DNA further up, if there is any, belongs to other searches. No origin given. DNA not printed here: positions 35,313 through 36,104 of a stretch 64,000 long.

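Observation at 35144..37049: A type IV pilin gene sandwiched between two paralogous stand-alone C39-like cysteine peptidase genes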

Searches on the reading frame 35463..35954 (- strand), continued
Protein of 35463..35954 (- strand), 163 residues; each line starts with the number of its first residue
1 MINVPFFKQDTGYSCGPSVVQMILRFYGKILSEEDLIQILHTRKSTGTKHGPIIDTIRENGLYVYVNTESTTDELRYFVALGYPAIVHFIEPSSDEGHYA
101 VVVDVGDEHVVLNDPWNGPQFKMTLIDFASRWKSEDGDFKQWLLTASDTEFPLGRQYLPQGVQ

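Call 40: fold_search(model_id=the predicted structure, library=pdb)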
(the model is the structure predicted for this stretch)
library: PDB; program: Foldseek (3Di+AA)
matches with E <= 10: 988; with E <= 0.001: 53
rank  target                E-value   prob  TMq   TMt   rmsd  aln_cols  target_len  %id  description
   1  8z4n_A                6.1e-10  1.00  0.74  0.55   2.1       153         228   20  Pseudomurein Endoisopeptidase PeiR-C90A (released 2025-04-23)
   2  8z4h_A                1.3e-09  1.00  0.74  0.54   2.2       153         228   21  Pseudomurein Endoisopeptidase PeiR (released 2025-04-23)
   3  3k8u                  4.7e-08  1.00  0.72  0.84   2.7       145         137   23  Crystal Structure of the Peptidase Domain of Streptococcus ComA, a Bi-functional ABC Transporter Involved in Quorum Sens (released 2010-02-23)
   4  8vp5_B                1.3e-07  1.00  0.72  0.18   2.4       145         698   22  Cryo-EM structure of the ABC transporter PCAT1 bound with ADP and Substrate (released 2024-10-30)
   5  5xe8_A                1.5e-07  1.00  0.72  0.86   2.4       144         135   24  Crystal Structure of the Peptidase Domain of Streptococcus mutans ComA (released 2017-06-28)
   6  6mpz_D                2.2e-07  1.00  0.72  0.83   2.4       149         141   20  Crystal structure of a double glycine motif protease from AMS/PCAT transporter in complex with the leader peptide (released 2019-02-06)
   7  5xe9_A                2.8e-07  1.00  0.72  0.85   2.5       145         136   23  Crystal Structure of the Complex of the Peptidase Domain of Streptococcus mutans ComA with a Small Molecule Inhibitor. (released 2017-06-28)
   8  6mpz_A                3.4e-07  1.00  0.71  0.81   2.3       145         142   20  Crystal structure of a double glycine motif protease from AMS/PCAT transporter in complex with the leader peptide (released 2019-02-06)
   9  8vp5_A                3.4e-07  1.00  0.72  0.18   2.4       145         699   21  Cryo-EM structure of the ABC transporter PCAT1 bound with ADP and Substrate (released 2024-10-30)
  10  6v9z_A                3.6e-07  1.00  0.73  0.18   2.1       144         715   20  Cryo-EM structure of PCAT1 bound to its CtA peptide substrate (released 2020-01-22)
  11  6mpz_B                3.8e-07  1.00  0.72  0.83   2.3       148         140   20  Crystal structure of a double glycine motif protease from AMS/PCAT transporter in complex with the leader peptide (released 2019-02-06)
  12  8vp9_A                3.8e-07  1.00  0.73  0.19   2.4       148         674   20  Cryo-EM structure of the cysteine-free ABC transporter PCAT1 bound with ADP and Substrate (released 2024-10-30)
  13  7t55_A                6.9e-07  1.00  0.73  0.18   2.3       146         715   20  Cryo-EM structure of PCAT1 in the inward-facing wide conformation under ATP turnover condition (released 2022-02-02)
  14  7n87_MODEL_1_A        6.9e-07  1.00  0.71  0.76   3.8       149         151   21  Solution NMR structure of peptidase domain from Clostridium thermocellum PCAT1 (released 2021-12-29)
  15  9azl_A                9.3e-07  1.00  0.72  0.17   6.3       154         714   19  Cryo-EM structure of the ABC transporter PCAT1 bound with MgADP class1 (released 2024-10-30)
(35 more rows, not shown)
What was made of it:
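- On Peptidase C39 domain (Pfam PF03412 / PF13529; clan CA papain-like fold): Foldseek TM 0.72-0.74 to ComA, PCAT1, LahT and PeiR (call 40).
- Closest known: Peptidase domains of peptidase-containing ABC transporters. Same: Same fold (TM about 0.72, rmsd 2.1-2.7 A, call 40).
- Closest known: Other stand-alone C39-like families: Peptidase_C39_2. Same: A structural match to 3ERV (call 40).
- It superposes on PeiR, ComA-PEP, PCAT1 and LahT150 at TM 0.72-0.74 (call 40). The best-characterised structural relatives are the peptidase domains of ComA, PCAT1 and LahT (call 40).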

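Call 45: search_protein_families(library=pfam, proteins=[P0103, P0130, P0151, P0021, P0029, P0035, P0051, P0063], max_evalue=0.01)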
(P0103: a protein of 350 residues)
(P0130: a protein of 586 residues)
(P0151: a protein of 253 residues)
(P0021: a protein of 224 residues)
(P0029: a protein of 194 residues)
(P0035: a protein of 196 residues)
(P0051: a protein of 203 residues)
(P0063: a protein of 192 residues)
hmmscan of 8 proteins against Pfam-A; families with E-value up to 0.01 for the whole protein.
P0103 (350 aa): 6 families
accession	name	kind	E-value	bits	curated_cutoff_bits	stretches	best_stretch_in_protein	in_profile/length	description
PF13529.12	Peptidase_C39_2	-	2.3e-16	61.1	24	1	210-322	2-143/143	Peptidase_C39 like family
PF03412.21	Peptidase_C39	-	8.7e-13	48.7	22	1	211-341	2-124/133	Peptidase C39 family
PF12385.14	Peptidase_C70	-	9.2e-08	32.5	19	1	211-334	7-136/141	Papain-like cysteine protease AvrRpt2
PF00583.31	Acetyltransf_1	-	1.4e-05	25.8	20.7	1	37-140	4-95/116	Acetyltransferase (GNAT) family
PF11814.14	DUF3335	-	0.00011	22.2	25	0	211-239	1-29/206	Peptidase_C39 like family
PF09778.15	Guanylate_cyc_2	-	0.0005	19.9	28.1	0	212-263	2-55/212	Guanylylate cyclase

P0130 (586 aa): 5 families
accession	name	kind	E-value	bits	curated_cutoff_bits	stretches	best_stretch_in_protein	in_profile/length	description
PF03412.21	Peptidase_C39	-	4.6e-33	114.3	22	2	455-575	11-122/133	Peptidase C39 family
PF13529.12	Peptidase_C39_2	-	3.2e-28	99.5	24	2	437-558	1-143/143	Peptidase_C39 like family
PF12385.14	Peptidase_C70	-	4.5e-21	75.7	19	2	455-573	18-139/141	Papain-like cysteine protease AvrRpt2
PF11814.14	DUF3335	-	1.7e-05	24.8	25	0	513-560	118-168/206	Peptidase_C39 like family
PF14399.12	BtrH_N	-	1.9e-05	25.3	29.7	0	303-365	58-134/134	Butirosin biosynthesis protein H, N-terminal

P0151 (253 aa): 2 families
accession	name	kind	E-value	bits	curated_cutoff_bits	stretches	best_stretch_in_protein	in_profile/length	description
PF03412.21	Peptidase_C39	-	1.8e-13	50.9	22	1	10-139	3-122/133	Peptidase C39 family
PF13529.12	Peptidase_C39_2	-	8.9e-12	46.2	24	1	8-122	2-143/143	Peptidase_C39 like family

P0021 (224 aa): 4 families
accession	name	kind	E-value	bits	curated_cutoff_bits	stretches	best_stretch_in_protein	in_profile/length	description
PF03412.21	Peptidase_C39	-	3.6e-13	49.9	22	1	5-134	2-122/133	Peptidase C39 family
PF13529.12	Peptidase_C39_2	-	1.9e-12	48.4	24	1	3-117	1-143/143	Peptidase_C39 like family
PF12385.14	Peptidase_C70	-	1.3e-10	41.8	19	1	3-130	5-137/141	Papain-like cysteine protease AvrRpt2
PF11814.14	DUF3335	-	5.5e-06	26.5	25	0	5-37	1-33/206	Peptidase_C39 like family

P0029 (194 aa): 4 families
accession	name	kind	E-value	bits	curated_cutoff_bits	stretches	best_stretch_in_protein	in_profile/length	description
PF03412.21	Peptidase_C39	-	3.2e-14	53.3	22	1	49-179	2-123/133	Peptidase C39 family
PF13529.12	Peptidase_C39_2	-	6.7e-14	53.1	24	1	49-161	3-143/143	Peptidase_C39 like family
PF12385.14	Peptidase_C70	-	6.7e-08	33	19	1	53-176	11-139/141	Papain-like cysteine protease AvrRpt2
PF11814.14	DUF3335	-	5.2e-06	26.5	25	1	49-80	1-34/206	Peptidase_C39 like family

P0035 (196 aa): 5 families
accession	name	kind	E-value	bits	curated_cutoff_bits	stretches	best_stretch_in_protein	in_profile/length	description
PF03412.21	Peptidase_C39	-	4.4e-16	59.4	22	1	50-179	2-122/133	Peptidase C39 family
PF13529.12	Peptidase_C39_2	-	1.6e-15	58.3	24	1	48-162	1-143/143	Peptidase_C39 like family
PF12385.14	Peptidase_C70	-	8.9e-14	52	19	1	49-177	6-139/141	Papain-like cysteine protease AvrRpt2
PF11814.14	DUF3335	-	5.8e-08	32.9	25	1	109-165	110-169/206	Peptidase_C39 like family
PF09778.15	Guanylate_cyc_2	-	0.00043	20.1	28.1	0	50-87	1-39/212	Guanylylate cyclase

P0051 (203 aa): 5 families
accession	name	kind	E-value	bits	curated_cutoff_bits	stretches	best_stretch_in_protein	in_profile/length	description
PF13529.12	Peptidase_C39_2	-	1.2e-17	65.2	24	1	43-155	2-143/143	Peptidase_C39 like family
PF03412.21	Peptidase_C39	-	5.3e-14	52.6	22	1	44-173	2-123/133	Peptidase C39 family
PF12385.14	Peptidase_C70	-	2e-09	38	19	1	43-168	6-137/141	Papain-like cysteine protease AvrRpt2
PF11814.14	DUF3335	-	1.7e-05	24.9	25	0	44-72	1-29/206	Peptidase_C39 like family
PF09778.15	Guanylate_cyc_2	-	8.8e-05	22.4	28.1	0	45-86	2-45/212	Guanylylate cyclase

P0063 (192 aa): 4 families
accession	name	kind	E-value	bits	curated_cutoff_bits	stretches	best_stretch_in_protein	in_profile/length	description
PF03412.21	Peptidase_C39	-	6.8e-13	49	22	1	34-160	4-121/133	Peptidase C39 family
PF13529.12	Peptidase_C39_2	-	1.7e-08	35.6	24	1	32-144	3-143/143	Peptidase_C39 like family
PF12385.14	Peptidase_C70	-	1.6e-06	28.5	19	1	33-157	8-137/141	Papain-like cysteine protease AvrRpt2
PF11814.14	DUF3335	-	1.1e-05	25.5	25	1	32-97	1-75/206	Peptidase_C39 like family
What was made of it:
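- A GNAT-C39 fusion exists (P0103, call 45).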

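Call 60: list_cluster_members(proteins=[P0001, P0164, P0165])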
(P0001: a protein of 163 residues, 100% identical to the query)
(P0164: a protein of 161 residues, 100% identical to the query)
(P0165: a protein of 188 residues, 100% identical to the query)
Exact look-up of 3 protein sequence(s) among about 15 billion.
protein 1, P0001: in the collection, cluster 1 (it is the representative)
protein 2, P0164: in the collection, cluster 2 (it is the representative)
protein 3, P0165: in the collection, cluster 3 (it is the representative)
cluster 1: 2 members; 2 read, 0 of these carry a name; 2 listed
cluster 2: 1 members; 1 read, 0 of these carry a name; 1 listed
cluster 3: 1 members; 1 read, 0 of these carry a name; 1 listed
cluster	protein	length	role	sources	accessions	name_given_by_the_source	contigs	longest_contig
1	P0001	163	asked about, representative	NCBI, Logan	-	-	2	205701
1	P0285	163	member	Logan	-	-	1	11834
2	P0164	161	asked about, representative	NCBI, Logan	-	-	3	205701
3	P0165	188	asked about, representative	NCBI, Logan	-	-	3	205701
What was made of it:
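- Tried and rejected: The cluster look-up returned no source names (call 60).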

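Call 64: search_protein_families(library=padloc, proteins=[window:35463-35954:-], max_evalue=0.01)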
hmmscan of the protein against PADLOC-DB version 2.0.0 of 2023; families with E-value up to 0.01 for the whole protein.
window:35463-35954:- (163 aa): 0 families

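Call 72: search_protein_families(library=pfam, proteins=[L011:2478-6065:+, L025:3532-4242:-, L025:4316-5671:+, L033:5322-5984:+, L033:4354-5265:-, L002:5490-5975:+, L002:6558-7589:+], max_evalue=0.001)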
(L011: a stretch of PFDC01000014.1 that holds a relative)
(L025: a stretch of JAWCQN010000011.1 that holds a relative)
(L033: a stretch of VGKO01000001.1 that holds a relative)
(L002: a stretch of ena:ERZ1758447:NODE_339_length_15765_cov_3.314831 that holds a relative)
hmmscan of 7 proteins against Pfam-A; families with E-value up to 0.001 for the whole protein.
L011:2478-6065:+ (1195 aa): 8 families
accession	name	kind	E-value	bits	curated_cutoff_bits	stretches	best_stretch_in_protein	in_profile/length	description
PF00009.33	GTP_EFTU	-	5.5e-44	150.5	26.5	1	501-729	17-187/188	Elongation factor Tu GTP binding domain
PF14492.12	EFG_III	-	1e-22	80.4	27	1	860-931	3-74/75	Elongation Factor G, domain III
PF14890.11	Intein_splicing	-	1.3e-20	74.2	35.8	1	29-500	1-155/155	Intein splicing domain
PF03764.24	EFG_IV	-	1.9e-20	73.3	24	1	983-1091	8-120/121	Elongation factor G, domain IV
PF00679.30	EFG_C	-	7.9e-16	58.3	27.9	1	1095-1178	2-86/89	Elongation factor G C-terminus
PF14528.11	LAGLIDADG_3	-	1.4e-14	54.5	22.5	1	349-417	3-82/82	LAGLIDADG-like domain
PF03144.31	GTP_EFTU_D2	-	7.2e-10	39.6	30.3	1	781-845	3-73/73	Elongation factor Tu domain 2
PF22042.2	EF-G_D2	-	4.5e-05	23.9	27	0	768-845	6-82/84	Elongation factor G domain 2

L025:3532-4242:- (236 aa): 1 family
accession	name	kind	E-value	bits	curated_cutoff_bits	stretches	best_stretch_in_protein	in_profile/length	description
PF00590.25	TP_methylase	-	8.6e-11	42.6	27.8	1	1-196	1-199/212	Tetrapyrrole (Corrin/Porphyrin) Methylases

L025:4316-5671:+ (451 aa): 1 family
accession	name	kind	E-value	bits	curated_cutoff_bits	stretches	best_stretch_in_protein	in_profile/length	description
PF03136.20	Pup_ligase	-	8.5e-91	305.6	25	1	3-425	1-440/441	Pup-ligase protein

L033:5322-5984:+ (220 aa): 2 families
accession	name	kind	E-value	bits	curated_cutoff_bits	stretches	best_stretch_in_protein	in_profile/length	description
PF01902.24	Diphthami_syn_2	-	4.3e-62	209.9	23.2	1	1-215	1-210/219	Diphthamide synthase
PF24167.1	DUF7411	-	0.00047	20.2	28.7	0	1-40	1-39/194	Family of unknown function (DUF7411)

L033:4354-5265:- (303 aa): 7 families
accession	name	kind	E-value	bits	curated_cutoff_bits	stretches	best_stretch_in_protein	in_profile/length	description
PF01926.29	MMR_HSR1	-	1.7e-16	60.7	21.9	1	82-182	2-113/113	50S ribosome-binding GTPase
PF03193.22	RsgA_GTPase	-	2.2e-09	37.8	30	1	150-226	24-107/174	RsgA GTPase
PF02421.24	FeoB_N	-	1.9e-08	34.4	27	1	81-223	2-156/156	Ferrous iron transport protein B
PF16897.10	MMR_HSR1_Xtn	-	5.9e-08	33.1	35.2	1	154-226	34-103/106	C-terminal region of MMR_HSR1 domain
PF02824.27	TGS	-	5.3e-06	26.8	22.2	1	230-300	1-58/60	TGS domain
PF00025.27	Arf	-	1e-05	25.5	22.3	1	75-222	10-169/174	ADP-ribosylation factor family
PF00009.33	GTP_EFTU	-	0.00096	19.2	26.5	0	123-226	66-185/188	Elongation factor Tu GTP binding domain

L002:5490-5975:+ (161 aa): 0 families

L002:6558-7589:+ (343 aa): 0 families

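Call 76: find_related_loci(query=A5, collection=metagenome_contigs, flank=5000)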
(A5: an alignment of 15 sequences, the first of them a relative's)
Query A5 (161 aa) in metagenome_contigs; peptide patterns used: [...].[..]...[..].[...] (x = any residue, [..] = any of these).
70 stretches matched a pattern; 64 encode a relative of the query (tblastn E <= 1e-3); 64 distinct loci.
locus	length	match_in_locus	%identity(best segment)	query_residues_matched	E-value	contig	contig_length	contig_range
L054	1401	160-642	57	1-161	7e-69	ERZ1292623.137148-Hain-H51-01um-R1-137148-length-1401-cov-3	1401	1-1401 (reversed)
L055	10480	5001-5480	57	2-161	3e-64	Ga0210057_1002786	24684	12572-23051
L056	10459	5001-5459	52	2-160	8e-58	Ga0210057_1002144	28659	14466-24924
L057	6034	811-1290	50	2-160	6e-57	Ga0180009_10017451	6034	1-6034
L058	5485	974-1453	52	2-160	4e-57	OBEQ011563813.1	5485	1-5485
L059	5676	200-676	51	2-160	1e-56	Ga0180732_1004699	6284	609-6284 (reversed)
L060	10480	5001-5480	50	2-160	1e-56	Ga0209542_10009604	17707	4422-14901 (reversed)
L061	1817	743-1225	48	2-161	1e-55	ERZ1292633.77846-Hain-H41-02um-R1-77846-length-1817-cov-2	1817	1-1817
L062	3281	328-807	48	2-160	8e-54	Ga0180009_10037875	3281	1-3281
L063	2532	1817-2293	47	2-161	7e-54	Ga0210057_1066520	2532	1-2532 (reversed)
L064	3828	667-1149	48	2-161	2e-52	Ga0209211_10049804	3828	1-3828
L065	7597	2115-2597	49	1-161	2e-52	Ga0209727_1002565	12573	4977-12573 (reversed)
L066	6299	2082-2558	48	2-161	2e-52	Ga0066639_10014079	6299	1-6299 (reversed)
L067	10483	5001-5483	50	1-160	1e-51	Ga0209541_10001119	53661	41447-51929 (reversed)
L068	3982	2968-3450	46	2-161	2e-51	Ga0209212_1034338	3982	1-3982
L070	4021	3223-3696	46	1-160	3e-51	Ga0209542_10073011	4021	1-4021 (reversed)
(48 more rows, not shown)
